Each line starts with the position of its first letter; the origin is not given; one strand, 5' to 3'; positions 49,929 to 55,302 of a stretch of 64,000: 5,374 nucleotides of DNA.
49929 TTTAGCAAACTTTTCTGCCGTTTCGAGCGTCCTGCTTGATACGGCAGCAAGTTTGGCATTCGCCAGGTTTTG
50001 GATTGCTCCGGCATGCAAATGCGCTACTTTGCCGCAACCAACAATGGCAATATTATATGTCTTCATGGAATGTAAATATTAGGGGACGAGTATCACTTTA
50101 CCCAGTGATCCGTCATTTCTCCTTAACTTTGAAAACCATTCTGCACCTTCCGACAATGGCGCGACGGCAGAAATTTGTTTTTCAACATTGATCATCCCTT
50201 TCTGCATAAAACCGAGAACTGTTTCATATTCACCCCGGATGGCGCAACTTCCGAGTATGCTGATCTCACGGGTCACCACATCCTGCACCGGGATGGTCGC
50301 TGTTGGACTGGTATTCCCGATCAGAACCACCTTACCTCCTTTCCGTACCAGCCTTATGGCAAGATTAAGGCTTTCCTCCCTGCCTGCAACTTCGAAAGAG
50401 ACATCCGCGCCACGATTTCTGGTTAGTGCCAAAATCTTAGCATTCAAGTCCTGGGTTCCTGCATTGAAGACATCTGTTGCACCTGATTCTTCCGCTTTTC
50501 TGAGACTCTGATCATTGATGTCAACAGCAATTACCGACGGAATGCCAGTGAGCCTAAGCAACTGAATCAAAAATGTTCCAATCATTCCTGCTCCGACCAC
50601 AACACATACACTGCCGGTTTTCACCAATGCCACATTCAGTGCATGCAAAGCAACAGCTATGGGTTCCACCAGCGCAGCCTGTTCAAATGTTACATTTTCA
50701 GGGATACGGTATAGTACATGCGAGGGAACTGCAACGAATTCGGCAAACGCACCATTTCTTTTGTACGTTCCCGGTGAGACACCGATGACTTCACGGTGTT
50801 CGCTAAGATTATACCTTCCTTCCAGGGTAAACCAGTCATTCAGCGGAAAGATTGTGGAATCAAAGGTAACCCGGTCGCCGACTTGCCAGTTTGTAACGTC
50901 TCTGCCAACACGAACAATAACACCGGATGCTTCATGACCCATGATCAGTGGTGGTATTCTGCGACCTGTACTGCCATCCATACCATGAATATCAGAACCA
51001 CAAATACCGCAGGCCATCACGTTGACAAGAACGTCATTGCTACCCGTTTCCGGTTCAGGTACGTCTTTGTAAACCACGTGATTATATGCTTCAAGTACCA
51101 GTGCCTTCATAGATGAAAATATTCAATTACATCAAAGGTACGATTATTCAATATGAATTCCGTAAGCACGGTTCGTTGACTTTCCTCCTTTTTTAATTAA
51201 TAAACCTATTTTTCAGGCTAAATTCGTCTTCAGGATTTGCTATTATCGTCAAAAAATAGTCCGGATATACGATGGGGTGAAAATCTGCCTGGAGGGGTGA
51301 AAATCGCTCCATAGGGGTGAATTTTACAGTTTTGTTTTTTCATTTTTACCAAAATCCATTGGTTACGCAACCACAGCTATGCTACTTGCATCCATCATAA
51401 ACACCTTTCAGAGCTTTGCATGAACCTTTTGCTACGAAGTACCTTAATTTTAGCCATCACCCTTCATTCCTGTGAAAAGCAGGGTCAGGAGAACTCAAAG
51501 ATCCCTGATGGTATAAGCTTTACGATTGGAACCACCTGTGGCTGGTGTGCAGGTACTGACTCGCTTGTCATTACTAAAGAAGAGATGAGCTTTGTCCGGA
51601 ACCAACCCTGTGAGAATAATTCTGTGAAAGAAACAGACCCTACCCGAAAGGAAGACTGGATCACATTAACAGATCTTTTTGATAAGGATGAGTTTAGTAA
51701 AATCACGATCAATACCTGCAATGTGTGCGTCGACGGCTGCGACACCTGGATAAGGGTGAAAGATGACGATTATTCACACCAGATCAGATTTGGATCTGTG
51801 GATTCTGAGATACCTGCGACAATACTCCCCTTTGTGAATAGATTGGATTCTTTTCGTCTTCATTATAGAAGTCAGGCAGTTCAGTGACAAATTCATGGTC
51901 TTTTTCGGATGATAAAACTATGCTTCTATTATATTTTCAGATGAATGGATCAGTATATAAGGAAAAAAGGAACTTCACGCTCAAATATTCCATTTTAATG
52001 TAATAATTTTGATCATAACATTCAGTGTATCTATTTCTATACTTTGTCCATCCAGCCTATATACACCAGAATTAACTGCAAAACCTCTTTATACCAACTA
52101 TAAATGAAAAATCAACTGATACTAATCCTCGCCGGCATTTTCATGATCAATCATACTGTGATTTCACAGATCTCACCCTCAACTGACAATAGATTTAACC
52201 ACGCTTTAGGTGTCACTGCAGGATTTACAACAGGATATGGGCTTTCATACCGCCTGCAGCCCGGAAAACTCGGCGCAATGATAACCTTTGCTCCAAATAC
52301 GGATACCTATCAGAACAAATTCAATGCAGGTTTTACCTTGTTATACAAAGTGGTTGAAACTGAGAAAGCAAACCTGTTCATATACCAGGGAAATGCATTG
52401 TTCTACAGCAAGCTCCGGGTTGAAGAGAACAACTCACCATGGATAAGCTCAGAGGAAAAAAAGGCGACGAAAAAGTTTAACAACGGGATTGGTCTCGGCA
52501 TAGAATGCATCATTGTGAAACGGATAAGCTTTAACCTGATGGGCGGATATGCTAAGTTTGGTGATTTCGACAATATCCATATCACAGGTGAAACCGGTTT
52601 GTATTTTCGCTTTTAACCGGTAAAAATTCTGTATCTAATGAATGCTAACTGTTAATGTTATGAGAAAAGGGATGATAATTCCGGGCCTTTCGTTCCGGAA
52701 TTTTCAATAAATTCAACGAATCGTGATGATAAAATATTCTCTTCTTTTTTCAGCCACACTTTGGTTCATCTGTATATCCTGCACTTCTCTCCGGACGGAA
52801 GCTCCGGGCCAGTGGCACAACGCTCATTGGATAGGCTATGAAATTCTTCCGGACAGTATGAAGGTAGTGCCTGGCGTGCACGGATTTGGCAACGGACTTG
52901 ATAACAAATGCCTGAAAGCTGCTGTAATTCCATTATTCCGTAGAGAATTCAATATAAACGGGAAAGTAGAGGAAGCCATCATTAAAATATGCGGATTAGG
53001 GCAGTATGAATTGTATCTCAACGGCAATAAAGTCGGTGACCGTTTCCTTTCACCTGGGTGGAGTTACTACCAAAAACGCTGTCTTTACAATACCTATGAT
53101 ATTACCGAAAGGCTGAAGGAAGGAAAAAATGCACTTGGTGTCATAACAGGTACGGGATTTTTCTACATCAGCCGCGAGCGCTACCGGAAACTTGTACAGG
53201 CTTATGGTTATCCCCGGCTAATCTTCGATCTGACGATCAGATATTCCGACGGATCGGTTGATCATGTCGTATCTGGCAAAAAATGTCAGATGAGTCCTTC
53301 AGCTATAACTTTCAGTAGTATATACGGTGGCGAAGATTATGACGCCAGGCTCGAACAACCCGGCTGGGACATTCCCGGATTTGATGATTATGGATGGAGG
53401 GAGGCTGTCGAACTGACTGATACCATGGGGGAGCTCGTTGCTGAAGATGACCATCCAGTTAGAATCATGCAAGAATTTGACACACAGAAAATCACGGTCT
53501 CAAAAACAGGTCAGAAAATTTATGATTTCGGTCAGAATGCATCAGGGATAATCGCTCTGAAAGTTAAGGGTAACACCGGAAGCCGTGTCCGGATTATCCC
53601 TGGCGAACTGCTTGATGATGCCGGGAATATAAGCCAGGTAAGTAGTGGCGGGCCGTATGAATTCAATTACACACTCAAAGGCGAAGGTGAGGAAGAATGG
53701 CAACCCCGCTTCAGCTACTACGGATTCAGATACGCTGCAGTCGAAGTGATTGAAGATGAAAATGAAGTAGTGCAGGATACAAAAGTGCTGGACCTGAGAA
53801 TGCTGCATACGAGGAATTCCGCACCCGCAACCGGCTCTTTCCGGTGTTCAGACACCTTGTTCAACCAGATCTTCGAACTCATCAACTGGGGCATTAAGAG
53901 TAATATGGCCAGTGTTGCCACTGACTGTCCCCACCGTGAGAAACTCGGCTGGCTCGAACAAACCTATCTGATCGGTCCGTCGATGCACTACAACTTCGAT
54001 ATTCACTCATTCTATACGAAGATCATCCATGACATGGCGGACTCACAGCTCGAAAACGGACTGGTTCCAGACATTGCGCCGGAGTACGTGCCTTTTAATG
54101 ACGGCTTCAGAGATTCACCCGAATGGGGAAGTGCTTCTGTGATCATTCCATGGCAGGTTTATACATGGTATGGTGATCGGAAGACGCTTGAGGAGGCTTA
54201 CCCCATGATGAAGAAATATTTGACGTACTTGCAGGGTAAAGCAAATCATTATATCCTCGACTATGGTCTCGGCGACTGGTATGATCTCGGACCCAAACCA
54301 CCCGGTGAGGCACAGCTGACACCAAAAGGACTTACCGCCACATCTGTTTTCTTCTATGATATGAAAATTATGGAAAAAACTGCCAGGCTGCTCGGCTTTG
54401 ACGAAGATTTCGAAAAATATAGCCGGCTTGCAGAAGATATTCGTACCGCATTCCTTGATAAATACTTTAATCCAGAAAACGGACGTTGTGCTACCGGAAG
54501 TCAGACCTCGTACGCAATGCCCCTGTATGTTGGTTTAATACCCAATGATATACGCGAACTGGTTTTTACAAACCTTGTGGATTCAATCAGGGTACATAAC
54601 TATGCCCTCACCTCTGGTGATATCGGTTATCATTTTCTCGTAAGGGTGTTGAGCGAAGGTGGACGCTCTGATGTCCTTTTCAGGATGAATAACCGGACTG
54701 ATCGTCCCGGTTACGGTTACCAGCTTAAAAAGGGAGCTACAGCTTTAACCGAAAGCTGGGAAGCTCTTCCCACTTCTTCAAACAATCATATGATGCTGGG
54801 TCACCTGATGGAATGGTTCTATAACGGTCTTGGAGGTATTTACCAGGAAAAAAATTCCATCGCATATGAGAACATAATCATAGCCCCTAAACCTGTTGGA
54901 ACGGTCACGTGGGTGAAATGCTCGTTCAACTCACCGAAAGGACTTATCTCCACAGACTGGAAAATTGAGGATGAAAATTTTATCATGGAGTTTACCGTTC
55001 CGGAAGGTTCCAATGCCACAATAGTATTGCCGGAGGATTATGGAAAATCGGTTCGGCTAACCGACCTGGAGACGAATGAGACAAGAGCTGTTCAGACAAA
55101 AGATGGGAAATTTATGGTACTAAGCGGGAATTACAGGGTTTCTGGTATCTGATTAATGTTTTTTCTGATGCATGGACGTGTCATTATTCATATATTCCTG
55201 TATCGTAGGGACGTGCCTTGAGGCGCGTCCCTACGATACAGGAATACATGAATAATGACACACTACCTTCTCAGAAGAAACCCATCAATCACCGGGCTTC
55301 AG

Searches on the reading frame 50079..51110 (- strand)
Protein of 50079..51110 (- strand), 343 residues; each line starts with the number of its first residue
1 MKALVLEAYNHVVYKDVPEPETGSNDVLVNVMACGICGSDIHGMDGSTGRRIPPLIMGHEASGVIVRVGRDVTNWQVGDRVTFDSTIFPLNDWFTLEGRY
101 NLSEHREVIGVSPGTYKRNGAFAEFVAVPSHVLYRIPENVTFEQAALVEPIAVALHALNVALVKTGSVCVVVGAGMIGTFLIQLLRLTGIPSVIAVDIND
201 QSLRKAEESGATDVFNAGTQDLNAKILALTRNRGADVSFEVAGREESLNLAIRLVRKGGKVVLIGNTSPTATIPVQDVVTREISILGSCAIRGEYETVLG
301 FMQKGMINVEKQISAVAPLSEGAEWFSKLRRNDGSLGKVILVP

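Call 44: search_protein_families(library=pfam, proteins=[window:50079-51110:-], max_evalue=0.00001)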
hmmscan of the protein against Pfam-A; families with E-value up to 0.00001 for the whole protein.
window:50079-51110:- (343 aa): 2 families
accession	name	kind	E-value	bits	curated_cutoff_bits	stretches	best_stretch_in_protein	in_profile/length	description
PF00107.32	ADH_zinc_N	-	7e-29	100.8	31.8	1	177-303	2-128/129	Zinc-binding dehydrogenase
PF08240.17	ADH_N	-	2.4e-24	86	23.5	1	24-138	2-104/104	Alcohol dehydrogenase GroES-like domain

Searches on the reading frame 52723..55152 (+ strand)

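Call 44: search_protein_families(library=pfam, proteins=[window:52723-55152:+], max_evalue=0.00001)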
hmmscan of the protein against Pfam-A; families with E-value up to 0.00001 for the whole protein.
window:52723-55152:+ (809 aa): 4 families
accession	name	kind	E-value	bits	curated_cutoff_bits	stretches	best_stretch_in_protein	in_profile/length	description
PF17389.8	Bac_rhamnosid6H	-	3.7e-100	336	24.5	1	369-702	2-338/339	Bacterial alpha-L-rhamnosidase 6 hairpin glycosidase domain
PF08531.16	Bac_rhamnosid_N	-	8.4e-51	172.7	25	1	81-250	2-172/172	Alpha-L-rhamnosidase N-terminal domain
PF05592.18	Bac_rhamnosid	-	4.2e-22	78.4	22.2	1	261-350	4-91/102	Bacterial alpha-L-rhamnosidase concanavalin-like domain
PF17390.7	Bac_rhamnosid_C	-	3.7e-16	59.2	22.1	1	714-775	8-69/78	Bacterial alpha-L-rhamnosidase C-terminal domain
